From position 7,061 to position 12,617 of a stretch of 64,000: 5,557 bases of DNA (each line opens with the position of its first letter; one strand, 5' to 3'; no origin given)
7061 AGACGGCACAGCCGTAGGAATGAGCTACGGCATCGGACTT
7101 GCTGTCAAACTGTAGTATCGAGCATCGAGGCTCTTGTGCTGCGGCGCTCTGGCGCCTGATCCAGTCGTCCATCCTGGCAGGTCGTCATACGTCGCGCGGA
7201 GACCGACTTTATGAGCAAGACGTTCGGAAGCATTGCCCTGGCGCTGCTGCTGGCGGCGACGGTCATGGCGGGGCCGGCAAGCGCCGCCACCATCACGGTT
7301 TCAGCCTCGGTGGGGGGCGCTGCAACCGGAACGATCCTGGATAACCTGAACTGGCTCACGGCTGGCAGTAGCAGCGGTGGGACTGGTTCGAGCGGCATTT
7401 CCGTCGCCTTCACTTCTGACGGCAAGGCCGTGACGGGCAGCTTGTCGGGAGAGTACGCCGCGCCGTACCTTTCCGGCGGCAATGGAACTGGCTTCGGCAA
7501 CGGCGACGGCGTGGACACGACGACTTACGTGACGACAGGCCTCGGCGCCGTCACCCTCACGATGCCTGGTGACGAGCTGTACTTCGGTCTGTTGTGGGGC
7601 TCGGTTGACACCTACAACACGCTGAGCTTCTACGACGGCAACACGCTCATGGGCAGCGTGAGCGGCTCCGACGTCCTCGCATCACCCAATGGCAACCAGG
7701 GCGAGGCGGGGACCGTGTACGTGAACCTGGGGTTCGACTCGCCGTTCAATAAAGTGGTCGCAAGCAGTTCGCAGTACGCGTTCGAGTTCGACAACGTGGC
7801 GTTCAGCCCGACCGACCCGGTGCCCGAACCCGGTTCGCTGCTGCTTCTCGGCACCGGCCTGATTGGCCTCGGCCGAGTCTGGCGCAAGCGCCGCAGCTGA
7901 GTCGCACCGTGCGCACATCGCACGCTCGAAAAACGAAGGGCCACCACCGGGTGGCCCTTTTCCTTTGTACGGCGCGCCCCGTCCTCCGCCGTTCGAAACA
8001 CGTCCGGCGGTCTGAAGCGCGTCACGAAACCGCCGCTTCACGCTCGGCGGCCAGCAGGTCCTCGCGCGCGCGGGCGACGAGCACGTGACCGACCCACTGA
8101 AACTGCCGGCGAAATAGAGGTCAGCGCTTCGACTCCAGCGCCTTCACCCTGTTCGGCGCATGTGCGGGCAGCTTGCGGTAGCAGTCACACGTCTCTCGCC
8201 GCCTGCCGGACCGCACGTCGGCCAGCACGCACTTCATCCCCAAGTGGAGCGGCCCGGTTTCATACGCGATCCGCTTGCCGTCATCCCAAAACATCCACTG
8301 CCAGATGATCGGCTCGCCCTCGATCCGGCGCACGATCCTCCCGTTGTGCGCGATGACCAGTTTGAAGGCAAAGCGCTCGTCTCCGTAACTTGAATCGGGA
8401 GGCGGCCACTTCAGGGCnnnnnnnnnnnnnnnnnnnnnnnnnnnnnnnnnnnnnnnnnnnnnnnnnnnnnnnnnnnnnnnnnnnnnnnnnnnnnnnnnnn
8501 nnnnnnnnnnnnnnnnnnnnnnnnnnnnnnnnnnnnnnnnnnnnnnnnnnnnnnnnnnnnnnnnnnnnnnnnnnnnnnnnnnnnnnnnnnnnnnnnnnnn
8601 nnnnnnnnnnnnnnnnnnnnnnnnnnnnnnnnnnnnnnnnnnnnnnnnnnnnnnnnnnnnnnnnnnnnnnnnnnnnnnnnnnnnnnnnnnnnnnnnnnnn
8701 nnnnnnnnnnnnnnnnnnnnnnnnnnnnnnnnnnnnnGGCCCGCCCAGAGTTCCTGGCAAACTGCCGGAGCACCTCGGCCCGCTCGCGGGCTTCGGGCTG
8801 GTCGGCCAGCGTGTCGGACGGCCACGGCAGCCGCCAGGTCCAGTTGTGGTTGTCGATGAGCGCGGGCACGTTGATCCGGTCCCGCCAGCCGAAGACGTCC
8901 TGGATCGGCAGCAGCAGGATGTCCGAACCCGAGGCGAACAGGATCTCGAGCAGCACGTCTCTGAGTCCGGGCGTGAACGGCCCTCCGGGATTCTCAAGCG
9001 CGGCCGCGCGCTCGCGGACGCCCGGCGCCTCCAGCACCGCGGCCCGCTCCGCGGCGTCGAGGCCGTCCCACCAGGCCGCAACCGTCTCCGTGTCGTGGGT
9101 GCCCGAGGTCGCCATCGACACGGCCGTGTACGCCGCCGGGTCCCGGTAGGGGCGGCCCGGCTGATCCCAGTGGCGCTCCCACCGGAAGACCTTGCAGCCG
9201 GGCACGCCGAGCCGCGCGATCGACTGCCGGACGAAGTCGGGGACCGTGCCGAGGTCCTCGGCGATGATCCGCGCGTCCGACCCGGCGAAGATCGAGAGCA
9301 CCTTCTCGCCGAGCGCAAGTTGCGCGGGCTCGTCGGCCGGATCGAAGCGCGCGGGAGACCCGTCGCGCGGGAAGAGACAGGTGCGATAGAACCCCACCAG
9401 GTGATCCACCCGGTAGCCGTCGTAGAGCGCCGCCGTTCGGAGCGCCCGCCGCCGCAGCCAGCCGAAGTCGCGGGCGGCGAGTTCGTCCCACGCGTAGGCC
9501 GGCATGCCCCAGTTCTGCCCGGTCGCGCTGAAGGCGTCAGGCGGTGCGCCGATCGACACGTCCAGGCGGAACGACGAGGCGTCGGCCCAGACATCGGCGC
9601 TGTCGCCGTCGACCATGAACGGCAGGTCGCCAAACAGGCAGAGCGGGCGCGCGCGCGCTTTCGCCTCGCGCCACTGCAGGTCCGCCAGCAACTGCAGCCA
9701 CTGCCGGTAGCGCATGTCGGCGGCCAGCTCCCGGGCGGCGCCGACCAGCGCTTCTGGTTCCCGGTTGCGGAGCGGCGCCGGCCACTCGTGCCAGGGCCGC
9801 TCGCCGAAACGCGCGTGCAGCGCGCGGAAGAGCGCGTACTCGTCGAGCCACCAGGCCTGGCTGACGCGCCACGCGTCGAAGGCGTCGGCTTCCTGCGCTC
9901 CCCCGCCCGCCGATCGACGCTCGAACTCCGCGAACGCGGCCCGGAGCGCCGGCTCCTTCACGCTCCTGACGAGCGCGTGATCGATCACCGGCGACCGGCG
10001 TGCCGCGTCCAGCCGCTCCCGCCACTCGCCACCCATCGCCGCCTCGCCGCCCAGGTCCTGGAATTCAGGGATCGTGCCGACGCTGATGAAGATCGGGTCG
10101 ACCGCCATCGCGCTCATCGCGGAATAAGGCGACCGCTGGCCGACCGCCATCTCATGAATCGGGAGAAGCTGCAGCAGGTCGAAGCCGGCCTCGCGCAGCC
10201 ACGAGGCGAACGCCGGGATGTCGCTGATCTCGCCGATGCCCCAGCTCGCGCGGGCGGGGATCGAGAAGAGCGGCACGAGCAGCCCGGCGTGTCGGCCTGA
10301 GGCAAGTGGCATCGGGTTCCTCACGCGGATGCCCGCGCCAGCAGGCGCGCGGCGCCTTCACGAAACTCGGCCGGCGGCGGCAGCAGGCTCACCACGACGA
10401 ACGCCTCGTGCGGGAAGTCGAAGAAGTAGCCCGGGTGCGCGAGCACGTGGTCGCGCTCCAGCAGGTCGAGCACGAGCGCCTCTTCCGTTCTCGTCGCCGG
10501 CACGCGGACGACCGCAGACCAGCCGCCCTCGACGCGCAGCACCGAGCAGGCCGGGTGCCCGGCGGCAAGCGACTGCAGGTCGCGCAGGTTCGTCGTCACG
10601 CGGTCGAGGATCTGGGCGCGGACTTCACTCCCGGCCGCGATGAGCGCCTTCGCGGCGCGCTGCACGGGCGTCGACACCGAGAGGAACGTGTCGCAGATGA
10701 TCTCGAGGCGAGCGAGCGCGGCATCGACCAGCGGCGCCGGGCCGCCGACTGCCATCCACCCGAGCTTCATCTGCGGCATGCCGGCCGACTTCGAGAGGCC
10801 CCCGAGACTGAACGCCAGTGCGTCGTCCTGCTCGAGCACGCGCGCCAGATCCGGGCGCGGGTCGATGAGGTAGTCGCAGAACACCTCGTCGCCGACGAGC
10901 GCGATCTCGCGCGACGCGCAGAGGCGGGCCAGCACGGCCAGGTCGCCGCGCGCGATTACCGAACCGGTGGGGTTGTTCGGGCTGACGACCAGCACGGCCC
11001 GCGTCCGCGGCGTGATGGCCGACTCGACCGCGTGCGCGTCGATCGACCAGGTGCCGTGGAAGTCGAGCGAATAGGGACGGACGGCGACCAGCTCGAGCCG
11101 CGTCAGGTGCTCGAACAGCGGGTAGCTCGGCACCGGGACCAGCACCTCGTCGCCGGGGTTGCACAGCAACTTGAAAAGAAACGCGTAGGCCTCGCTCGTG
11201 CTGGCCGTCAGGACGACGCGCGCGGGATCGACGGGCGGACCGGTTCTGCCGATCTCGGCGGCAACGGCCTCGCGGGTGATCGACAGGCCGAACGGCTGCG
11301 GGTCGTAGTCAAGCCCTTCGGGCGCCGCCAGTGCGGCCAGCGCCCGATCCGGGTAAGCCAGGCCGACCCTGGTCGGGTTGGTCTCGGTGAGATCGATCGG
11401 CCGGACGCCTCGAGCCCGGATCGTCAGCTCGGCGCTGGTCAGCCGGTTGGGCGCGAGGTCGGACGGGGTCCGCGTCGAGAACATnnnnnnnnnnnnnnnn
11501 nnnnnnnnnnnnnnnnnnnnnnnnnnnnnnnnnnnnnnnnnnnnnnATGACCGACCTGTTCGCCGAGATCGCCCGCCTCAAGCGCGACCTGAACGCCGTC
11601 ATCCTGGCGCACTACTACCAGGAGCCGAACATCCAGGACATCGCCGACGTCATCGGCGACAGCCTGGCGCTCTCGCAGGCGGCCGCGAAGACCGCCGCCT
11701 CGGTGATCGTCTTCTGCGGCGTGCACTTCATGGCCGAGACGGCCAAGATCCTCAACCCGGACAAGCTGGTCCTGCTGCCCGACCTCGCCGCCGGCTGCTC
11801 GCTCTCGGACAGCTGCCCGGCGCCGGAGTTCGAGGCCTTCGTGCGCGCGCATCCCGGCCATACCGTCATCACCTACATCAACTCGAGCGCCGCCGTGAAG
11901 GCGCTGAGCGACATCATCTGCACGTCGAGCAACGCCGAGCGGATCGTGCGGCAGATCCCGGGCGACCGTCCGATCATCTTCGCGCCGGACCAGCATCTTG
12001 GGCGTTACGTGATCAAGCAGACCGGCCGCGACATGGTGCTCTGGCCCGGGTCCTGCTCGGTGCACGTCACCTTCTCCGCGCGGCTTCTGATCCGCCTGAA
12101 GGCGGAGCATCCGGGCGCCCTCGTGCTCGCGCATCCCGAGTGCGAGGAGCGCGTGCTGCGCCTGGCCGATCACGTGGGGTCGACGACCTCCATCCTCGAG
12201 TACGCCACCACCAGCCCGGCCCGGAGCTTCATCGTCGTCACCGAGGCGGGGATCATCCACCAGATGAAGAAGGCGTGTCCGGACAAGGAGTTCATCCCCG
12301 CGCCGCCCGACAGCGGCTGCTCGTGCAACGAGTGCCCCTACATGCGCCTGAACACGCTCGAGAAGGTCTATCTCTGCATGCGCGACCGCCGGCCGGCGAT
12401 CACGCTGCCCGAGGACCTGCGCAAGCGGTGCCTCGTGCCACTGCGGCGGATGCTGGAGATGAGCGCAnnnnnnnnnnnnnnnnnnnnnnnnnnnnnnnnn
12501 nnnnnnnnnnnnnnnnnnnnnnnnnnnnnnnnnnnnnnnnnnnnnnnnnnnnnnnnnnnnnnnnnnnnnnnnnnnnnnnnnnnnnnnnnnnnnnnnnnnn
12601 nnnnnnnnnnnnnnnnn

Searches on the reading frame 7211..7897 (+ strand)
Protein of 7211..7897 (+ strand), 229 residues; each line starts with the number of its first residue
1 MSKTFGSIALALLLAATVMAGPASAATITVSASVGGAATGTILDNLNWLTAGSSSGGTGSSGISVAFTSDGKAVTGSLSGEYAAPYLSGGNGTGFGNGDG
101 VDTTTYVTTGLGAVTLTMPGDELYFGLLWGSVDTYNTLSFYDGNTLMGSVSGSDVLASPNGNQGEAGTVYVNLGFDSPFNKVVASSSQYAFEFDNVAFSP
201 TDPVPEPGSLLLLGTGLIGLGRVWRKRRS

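Call 25: search_protein_families(library=pfam, proteins=[window:7211-7897:+], max_evalue=0.00001)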
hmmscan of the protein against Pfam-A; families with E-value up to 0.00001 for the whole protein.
window:7211-7897:+ (229 aa): 1 family
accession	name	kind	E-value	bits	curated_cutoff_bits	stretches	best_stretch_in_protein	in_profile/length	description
PF07589.16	PEP-CTERM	-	4.2e-07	30.2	20.7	1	203-227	1-23/24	PEP-CTERM motif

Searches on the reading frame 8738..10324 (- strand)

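Call 25: search_protein_families(library=pfam, proteins=[window:8738-10324:-], max_evalue=0.00001)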
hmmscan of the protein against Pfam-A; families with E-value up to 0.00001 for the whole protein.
window:8738-10324:- (529 aa): 1 family
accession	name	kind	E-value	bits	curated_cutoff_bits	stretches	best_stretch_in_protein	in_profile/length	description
PF02446.23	Glyco_hydro_77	-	1.2e-116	390.8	25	1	17-500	1-460/465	4-alpha-glucanotransferase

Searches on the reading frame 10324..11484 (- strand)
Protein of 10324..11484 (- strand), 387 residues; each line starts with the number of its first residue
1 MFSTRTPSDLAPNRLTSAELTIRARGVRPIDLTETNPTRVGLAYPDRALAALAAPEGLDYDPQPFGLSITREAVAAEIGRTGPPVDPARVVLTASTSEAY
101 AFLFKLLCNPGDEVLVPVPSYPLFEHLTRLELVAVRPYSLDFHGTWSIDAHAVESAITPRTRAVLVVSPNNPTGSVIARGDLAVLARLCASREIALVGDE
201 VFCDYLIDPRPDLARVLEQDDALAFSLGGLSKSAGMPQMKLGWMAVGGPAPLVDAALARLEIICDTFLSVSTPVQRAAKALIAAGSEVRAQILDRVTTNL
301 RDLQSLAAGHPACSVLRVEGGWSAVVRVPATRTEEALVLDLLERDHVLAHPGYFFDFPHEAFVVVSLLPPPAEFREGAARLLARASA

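Call 25: search_protein_families(library=pfam, proteins=[window:10324-11484:-], max_evalue=0.00001)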
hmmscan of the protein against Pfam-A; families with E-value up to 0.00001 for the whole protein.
window:10324-11484:- (387 aa): 2 families
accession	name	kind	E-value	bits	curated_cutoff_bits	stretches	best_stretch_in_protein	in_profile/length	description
PF00155.27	Aminotran_1_2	-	5.1e-35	121.7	19.7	1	66-367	43-346/361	Aminotransferase class I and II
PF01041.23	DegT_DnrJ_EryC1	-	1e-06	28.7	19.8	1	93-199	45-145/360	DegT/DnrJ/EryC1/StrS aminotransferase family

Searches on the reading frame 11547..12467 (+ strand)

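Call 25: search_protein_families(library=pfam, proteins=[window:11547-12467:+], max_evalue=0.00001)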
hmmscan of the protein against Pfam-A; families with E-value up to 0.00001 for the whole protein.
window:11547-12467:+ (307 aa): 1 family
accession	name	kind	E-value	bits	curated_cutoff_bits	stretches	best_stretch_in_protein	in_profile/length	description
PF02445.21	NadA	-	3.5e-121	404.3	27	1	7-304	2-295/295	Quinolinate synthetase A protein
